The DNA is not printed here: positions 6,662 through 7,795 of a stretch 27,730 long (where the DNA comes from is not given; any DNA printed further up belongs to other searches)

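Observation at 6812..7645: Cargo of the insertion: a membrane-tethered 277-aa protein of foreign composition and no recognisable domain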

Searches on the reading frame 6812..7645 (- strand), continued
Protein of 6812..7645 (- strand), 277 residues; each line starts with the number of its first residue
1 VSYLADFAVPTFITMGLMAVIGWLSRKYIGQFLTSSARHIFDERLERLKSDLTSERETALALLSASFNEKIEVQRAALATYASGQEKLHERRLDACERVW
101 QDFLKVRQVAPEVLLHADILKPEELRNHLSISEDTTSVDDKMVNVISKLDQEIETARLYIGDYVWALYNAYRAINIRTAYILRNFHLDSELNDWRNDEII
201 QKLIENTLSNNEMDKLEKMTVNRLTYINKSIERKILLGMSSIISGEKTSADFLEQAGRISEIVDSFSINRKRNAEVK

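Call 84: find_encoding_contigs(protein=P0005, flank=7000, max_places=2)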
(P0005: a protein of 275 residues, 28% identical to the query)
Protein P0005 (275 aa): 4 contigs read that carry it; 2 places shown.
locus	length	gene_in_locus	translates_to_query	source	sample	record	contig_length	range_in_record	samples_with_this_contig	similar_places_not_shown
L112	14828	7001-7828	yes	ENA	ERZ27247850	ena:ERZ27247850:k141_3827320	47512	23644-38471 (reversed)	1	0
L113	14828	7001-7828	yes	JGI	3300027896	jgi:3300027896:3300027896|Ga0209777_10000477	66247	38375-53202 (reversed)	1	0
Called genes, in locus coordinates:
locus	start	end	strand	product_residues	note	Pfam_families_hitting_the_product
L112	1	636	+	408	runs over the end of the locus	PF03783:CsgG, PF13036:LpoB (faint)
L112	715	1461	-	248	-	PF00850:Hist_deacetyl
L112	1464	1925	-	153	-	PF00293:NUDIX, PF14815:NUDIX_4 (weak)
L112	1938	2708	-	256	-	PF05742:TANGO2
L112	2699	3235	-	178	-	PF13302:Acetyltransf_3, PF00583:Acetyltransf_1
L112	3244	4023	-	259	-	PF00205:TPP_enzyme_M (faint), PF02146:SIR2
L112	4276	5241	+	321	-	PF04280:Tim44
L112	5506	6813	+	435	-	PF13371:TPR_9, PF00515:TPR_1, PF07719:TPR_2, PF13181:TPR_8, PF13424:TPR_12, PF13432:TPR_16, PF13414:TPR_11, PF13431:TPR_17, +25 more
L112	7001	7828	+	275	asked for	-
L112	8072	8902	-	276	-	PF12911:OppC_N, PF00528:BPD_transp_1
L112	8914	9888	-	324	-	PF19300:BPD_transp_1_N, PF00528:BPD_transp_1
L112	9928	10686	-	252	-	PF01261:AP_endonuc_2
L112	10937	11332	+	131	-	PF02410:RsfS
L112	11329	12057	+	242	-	PF18912:DZR_2, PF00156:Pribosyltran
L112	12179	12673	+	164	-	PF01467:CTP_transf_like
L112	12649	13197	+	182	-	PF21157:DksA_N, PF01258:zf-dskA_traR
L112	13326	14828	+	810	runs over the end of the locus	PF17764:PriA_3primeBD, PF00270:DEAD, PF04851:ResIII, PF00271:Helicase_C (faint), PF18319:Zn_ribbon_PriA, PF18074:PriA_C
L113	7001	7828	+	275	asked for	-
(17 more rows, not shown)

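Call 90: get_annotated_region(hit=H5, flank=6000)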
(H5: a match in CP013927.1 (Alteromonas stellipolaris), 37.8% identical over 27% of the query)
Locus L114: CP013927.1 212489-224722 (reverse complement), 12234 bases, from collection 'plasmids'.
description: Alteromonas stellipolaris strain LMG 21861 plasmid pASTE61-200, complete sequence
organism: Alteromonas stellipolaris (NCBI taxid 233316)
taxonomy: Bacteria; Pseudomonadota; Gammaproteobacteria; Alteromonadales; Alteromonadaceae; Alteromonas; Alteromonas stellipolaris
host: -; source: -; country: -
typing (MOB-suite, as given by PLSDB): non-mobilizable; replicon rep_cluster_1421
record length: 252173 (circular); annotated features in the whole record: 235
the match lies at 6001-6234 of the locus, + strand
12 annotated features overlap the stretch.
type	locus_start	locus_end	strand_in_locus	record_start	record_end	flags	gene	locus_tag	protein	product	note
CDS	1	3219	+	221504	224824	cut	-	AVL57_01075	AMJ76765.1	hypothetical protein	-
CDS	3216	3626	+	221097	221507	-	-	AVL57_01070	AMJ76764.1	hypothetical protein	-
CDS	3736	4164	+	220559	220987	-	-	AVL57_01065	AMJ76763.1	hypothetical protein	-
CDS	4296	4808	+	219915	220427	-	-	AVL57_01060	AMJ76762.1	hypothetical protein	-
CDS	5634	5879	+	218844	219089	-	-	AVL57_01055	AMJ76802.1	hypothetical protein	-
CDS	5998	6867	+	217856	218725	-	-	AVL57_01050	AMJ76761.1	hypothetical protein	-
CDS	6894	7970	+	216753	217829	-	-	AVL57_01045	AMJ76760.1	hypothetical protein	-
CDS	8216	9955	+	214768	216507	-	-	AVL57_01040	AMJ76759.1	hypothetical protein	-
CDS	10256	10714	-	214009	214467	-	-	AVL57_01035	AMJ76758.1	hypothetical protein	-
CDS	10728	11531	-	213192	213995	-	-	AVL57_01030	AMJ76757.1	hypothetical protein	-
CDS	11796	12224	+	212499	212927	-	-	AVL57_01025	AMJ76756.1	hypothetical protein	-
CDS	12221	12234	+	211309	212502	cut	-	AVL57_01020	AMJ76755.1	hypothetical protein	-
